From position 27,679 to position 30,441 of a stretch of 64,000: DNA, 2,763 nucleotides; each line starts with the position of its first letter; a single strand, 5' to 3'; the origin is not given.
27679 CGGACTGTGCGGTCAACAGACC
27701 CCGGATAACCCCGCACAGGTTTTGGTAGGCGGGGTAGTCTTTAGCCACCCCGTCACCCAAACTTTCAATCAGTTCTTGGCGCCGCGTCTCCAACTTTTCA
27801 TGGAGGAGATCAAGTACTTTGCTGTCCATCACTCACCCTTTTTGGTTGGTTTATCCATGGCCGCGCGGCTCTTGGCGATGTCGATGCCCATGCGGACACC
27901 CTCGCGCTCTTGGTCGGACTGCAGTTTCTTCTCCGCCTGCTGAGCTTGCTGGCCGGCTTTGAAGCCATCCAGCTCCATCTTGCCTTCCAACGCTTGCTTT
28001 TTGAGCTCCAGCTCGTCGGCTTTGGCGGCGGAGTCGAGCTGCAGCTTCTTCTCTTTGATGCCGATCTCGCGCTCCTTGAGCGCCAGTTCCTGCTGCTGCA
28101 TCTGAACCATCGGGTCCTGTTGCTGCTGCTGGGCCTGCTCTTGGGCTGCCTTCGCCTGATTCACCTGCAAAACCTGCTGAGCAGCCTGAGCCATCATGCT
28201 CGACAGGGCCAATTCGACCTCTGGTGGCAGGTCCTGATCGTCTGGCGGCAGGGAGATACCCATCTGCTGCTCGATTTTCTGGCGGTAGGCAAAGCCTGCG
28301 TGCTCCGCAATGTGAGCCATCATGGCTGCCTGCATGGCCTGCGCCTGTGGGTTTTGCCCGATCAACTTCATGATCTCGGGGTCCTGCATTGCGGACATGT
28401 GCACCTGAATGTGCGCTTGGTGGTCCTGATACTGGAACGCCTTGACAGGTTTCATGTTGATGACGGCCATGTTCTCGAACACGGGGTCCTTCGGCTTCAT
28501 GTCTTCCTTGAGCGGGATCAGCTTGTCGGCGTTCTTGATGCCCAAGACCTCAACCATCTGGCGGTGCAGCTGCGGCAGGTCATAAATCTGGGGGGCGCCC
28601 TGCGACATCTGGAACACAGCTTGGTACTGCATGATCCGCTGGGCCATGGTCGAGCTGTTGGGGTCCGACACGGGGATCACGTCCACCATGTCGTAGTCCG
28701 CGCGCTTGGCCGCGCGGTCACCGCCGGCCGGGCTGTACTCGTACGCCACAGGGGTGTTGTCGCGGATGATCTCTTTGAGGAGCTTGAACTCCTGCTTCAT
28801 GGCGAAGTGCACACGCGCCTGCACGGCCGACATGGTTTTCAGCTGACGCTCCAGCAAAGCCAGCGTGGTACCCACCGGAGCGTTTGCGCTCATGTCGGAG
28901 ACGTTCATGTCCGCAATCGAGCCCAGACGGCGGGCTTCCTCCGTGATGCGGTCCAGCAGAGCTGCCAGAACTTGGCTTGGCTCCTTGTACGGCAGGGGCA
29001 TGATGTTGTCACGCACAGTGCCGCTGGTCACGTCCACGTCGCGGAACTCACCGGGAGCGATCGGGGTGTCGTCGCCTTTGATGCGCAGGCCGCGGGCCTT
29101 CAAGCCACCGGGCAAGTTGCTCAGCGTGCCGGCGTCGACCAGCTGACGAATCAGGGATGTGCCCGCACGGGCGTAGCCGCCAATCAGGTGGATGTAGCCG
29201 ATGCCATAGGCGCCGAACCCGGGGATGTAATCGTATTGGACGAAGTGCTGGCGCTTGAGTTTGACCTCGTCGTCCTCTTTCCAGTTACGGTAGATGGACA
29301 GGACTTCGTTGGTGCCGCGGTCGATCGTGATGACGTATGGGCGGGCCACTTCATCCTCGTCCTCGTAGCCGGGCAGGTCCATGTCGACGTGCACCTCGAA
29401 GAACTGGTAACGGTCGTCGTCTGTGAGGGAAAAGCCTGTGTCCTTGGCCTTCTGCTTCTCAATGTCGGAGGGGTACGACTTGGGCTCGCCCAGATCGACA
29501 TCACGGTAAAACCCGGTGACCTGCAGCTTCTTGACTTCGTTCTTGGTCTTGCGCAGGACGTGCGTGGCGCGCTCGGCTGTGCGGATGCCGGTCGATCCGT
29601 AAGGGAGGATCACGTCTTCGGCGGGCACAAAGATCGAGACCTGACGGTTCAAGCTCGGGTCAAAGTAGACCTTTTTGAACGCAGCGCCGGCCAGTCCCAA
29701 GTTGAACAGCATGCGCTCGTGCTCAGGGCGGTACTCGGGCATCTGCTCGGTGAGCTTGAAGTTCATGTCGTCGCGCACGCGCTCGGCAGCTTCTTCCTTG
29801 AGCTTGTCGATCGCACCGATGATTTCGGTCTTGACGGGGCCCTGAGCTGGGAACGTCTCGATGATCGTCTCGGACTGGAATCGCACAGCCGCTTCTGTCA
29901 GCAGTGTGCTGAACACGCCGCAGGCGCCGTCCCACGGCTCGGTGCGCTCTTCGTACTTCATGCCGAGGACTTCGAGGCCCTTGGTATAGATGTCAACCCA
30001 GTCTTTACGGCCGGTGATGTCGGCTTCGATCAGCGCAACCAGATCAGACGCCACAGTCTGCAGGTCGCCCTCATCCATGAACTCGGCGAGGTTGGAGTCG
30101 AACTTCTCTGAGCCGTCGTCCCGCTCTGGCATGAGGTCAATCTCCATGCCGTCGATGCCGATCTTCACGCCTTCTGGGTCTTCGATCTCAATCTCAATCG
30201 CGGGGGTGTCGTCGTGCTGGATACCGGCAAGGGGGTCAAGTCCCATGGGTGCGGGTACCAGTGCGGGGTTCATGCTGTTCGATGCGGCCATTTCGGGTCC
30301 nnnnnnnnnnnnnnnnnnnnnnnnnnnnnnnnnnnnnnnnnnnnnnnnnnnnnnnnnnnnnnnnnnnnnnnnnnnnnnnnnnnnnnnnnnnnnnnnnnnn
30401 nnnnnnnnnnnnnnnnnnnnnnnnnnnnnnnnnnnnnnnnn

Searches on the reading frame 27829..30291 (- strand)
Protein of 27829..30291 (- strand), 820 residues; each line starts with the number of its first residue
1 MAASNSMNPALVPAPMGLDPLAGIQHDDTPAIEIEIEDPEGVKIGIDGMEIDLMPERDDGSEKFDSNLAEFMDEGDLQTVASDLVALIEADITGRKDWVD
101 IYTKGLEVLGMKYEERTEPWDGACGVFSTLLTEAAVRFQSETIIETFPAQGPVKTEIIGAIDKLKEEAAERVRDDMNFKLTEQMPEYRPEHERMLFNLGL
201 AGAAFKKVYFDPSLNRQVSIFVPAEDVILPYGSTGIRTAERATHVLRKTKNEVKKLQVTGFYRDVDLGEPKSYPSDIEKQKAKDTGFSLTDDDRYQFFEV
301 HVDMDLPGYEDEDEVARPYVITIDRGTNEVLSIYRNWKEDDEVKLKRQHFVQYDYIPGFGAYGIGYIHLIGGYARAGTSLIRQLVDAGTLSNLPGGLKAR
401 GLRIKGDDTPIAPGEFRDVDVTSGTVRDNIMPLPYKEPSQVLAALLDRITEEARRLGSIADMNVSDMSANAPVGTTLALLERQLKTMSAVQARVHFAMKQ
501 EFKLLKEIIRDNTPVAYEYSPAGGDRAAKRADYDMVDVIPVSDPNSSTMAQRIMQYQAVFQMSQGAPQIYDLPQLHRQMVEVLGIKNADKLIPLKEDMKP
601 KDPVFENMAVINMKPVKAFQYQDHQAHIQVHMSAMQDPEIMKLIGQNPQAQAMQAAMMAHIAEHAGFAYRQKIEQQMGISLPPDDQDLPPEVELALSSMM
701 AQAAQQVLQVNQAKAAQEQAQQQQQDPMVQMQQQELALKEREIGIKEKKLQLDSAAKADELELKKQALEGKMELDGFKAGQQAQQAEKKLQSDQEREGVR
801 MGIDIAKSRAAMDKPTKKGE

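Call 9: search_protein_families(library=phrogs, proteins=[window:27829-30291:-], max_evalue=0.001)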
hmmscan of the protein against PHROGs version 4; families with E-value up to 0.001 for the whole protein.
window:27829-30291:- (820 aa): 1 family
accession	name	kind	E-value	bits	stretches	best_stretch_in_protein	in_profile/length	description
phrog_1216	-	head and packaging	2.3e-28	100.2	1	99-639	129-638/714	portal protein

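Call 10: search_protein_families(library=pfam, proteins=[window:27829-30291:-], max_evalue=0.001)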
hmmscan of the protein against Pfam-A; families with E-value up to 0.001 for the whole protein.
window:27829-30291:- (820 aa): 0 families
